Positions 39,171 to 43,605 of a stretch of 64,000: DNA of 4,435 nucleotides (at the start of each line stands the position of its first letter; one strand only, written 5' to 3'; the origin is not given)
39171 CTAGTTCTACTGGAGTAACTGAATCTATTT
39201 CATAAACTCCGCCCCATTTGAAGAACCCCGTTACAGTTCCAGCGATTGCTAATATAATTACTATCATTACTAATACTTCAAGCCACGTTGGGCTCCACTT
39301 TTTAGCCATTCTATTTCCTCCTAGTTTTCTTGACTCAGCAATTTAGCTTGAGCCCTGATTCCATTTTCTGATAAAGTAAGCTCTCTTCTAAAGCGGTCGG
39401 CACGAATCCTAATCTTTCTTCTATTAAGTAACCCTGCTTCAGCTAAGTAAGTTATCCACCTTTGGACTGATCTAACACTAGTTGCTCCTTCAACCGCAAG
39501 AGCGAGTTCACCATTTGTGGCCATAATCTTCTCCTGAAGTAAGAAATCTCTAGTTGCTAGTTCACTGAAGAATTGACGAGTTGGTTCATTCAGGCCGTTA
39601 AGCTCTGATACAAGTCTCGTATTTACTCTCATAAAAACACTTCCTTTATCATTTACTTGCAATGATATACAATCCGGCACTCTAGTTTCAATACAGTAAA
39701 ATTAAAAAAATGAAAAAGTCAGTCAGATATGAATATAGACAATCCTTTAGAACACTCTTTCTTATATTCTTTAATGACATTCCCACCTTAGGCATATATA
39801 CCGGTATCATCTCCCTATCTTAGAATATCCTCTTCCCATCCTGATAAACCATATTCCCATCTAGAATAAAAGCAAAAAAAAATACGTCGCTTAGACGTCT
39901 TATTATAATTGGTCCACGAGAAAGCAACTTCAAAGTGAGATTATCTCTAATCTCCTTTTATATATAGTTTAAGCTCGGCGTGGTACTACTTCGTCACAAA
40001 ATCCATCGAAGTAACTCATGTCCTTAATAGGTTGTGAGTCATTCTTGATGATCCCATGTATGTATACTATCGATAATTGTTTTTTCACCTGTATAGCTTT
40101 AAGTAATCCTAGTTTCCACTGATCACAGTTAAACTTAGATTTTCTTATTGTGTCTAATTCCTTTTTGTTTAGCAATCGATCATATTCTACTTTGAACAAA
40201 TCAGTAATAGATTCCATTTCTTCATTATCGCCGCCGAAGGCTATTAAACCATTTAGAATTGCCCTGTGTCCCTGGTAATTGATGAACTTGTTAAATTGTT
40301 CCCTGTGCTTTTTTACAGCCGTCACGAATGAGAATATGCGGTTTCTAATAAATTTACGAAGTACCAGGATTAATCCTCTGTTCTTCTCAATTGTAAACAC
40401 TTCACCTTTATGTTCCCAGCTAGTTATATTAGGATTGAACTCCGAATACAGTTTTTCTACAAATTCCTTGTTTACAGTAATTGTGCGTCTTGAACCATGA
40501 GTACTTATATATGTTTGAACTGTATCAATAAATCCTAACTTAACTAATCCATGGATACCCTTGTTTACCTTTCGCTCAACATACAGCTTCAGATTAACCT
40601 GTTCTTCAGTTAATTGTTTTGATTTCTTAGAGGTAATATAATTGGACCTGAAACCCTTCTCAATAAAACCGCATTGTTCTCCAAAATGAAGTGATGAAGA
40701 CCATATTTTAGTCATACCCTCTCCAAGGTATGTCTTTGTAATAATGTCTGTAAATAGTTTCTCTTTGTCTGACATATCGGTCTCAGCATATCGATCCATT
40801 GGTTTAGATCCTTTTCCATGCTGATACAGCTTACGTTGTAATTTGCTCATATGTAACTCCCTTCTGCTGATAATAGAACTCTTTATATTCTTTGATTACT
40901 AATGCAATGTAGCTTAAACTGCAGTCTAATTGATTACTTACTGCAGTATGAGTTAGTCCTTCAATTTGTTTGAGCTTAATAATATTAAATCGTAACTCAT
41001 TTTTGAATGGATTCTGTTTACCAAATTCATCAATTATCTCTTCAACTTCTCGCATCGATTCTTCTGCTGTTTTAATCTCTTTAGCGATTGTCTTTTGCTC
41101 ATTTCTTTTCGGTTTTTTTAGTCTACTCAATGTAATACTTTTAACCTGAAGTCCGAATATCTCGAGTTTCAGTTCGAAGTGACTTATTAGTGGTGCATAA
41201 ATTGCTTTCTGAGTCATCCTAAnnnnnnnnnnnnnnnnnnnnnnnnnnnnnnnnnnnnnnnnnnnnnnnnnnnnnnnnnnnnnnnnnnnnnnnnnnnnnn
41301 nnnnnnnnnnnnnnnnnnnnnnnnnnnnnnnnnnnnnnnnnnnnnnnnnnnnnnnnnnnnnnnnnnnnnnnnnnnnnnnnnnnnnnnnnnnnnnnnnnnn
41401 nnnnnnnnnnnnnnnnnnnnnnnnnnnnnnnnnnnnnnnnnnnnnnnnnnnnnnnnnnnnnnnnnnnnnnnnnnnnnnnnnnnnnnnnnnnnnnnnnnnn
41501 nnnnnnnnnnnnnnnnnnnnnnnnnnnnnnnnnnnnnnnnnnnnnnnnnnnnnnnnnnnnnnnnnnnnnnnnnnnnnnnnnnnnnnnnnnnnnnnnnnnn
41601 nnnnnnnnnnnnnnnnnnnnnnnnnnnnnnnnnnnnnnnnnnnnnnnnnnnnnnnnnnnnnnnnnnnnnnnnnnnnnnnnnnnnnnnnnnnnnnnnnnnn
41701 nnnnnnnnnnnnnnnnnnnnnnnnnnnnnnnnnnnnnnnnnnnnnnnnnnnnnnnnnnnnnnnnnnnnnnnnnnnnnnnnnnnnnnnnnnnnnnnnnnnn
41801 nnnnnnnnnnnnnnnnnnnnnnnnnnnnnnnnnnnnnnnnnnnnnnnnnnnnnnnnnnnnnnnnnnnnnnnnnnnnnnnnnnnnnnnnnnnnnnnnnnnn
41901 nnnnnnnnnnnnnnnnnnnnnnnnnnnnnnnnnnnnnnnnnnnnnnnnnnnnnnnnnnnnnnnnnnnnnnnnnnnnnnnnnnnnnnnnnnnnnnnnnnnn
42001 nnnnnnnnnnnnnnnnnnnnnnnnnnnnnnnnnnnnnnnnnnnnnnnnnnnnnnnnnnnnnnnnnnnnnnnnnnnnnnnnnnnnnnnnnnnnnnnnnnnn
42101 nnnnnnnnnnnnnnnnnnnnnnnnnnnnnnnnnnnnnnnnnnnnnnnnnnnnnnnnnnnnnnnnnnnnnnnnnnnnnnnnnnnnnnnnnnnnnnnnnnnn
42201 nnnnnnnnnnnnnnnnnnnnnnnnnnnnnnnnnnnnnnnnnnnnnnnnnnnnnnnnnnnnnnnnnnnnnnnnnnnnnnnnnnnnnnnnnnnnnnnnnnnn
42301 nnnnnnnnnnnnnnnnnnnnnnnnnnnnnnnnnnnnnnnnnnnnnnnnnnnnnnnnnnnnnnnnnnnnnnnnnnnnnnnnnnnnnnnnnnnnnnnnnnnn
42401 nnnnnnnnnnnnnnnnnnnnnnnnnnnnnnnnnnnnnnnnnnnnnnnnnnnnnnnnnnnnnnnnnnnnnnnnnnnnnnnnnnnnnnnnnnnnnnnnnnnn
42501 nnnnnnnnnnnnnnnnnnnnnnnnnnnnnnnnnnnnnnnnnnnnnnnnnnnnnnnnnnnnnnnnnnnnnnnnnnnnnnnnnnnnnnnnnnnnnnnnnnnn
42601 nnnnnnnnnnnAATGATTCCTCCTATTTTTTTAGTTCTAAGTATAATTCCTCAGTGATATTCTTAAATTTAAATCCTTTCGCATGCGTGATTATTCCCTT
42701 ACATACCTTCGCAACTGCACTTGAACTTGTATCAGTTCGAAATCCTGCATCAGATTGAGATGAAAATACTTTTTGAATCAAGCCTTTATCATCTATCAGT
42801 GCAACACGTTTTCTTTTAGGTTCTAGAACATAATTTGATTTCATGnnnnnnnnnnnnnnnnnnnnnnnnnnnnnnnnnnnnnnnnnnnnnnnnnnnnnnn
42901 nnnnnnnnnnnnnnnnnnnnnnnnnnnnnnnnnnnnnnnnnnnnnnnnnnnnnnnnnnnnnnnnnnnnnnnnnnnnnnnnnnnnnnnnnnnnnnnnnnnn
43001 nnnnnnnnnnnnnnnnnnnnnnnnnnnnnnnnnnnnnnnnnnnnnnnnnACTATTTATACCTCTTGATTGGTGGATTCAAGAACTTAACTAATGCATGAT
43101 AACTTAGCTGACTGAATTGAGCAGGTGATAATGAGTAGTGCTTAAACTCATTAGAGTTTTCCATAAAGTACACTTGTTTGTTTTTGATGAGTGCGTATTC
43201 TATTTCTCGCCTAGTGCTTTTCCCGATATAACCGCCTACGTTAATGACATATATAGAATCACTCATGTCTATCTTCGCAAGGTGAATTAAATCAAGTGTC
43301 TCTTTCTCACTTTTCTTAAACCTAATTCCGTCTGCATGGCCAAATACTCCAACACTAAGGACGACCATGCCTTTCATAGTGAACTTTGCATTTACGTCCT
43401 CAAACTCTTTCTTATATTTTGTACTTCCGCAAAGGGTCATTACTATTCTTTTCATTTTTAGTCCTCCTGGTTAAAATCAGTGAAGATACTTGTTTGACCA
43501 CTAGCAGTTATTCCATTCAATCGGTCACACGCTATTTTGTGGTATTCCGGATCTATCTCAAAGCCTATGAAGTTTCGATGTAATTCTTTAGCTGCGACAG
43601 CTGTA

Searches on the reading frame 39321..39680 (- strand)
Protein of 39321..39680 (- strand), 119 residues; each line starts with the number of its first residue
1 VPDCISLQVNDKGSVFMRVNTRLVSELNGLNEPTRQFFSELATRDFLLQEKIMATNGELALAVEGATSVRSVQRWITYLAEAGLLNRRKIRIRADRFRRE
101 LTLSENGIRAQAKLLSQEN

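Call 20: search_protein_families(library=pfam, proteins=[window:39321-39680:-], max_evalue=0.01)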
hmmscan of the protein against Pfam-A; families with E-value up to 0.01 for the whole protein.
window:39321-39680:- (119 aa): 0 families

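Call 86: search_protein_families(library=pfam, proteins=[window:39321-39680:-], max_evalue=0.05)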
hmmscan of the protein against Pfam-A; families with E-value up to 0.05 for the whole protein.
window:39321-39680:- (119 aa): 1 family
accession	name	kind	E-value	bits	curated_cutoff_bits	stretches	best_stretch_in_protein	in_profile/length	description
PF13730.12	HTH_36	-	0.048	13.9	25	0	68-85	38-55/55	Helix-turn-helix domain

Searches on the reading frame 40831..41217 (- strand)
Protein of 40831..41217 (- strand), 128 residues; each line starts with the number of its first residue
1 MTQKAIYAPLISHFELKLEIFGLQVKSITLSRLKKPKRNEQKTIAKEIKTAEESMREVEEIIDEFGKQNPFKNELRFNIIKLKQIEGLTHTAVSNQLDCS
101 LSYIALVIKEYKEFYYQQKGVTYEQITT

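Call 21: search_protein_families(library=pfam, proteins=[window:40831-41217:-], max_evalue=0.01)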
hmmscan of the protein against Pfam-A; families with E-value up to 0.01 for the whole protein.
window:40831-41217:- (128 aa): 1 family
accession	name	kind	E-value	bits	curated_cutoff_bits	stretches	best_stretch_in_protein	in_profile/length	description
PF13384.12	HTH_23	-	0.0079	16.4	24.6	0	75-113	6-43/50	Homeodomain-like domain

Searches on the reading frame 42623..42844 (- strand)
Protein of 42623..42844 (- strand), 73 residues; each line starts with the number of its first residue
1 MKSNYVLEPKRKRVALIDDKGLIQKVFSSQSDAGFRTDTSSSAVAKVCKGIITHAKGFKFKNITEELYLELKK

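Call 86: search_protein_families(library=pfam, proteins=[window:42623-42844:-], max_evalue=0.05)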
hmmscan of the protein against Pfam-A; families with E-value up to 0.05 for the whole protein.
window:42623-42844:- (73 aa): 1 family
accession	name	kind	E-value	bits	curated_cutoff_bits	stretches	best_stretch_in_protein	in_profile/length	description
PF22083.2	I-HmuI_NUMOD-like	-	0.0086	16.1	27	1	26-61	11-46/46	DNA endonuclease I-HmuI-like, NUMOD-like domain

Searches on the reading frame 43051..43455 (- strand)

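Call 21: search_protein_families(library=pfam, proteins=[window:43051-43455:-], max_evalue=0.01)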
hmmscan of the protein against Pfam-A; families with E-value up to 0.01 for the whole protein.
window:43051-43455:- (134 aa): 1 family
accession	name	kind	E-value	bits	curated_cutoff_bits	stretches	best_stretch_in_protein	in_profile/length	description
PF14359.12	DUF4406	-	0.0004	21.2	22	1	8-95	9-89/91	Domain of unknown function (DUF4406)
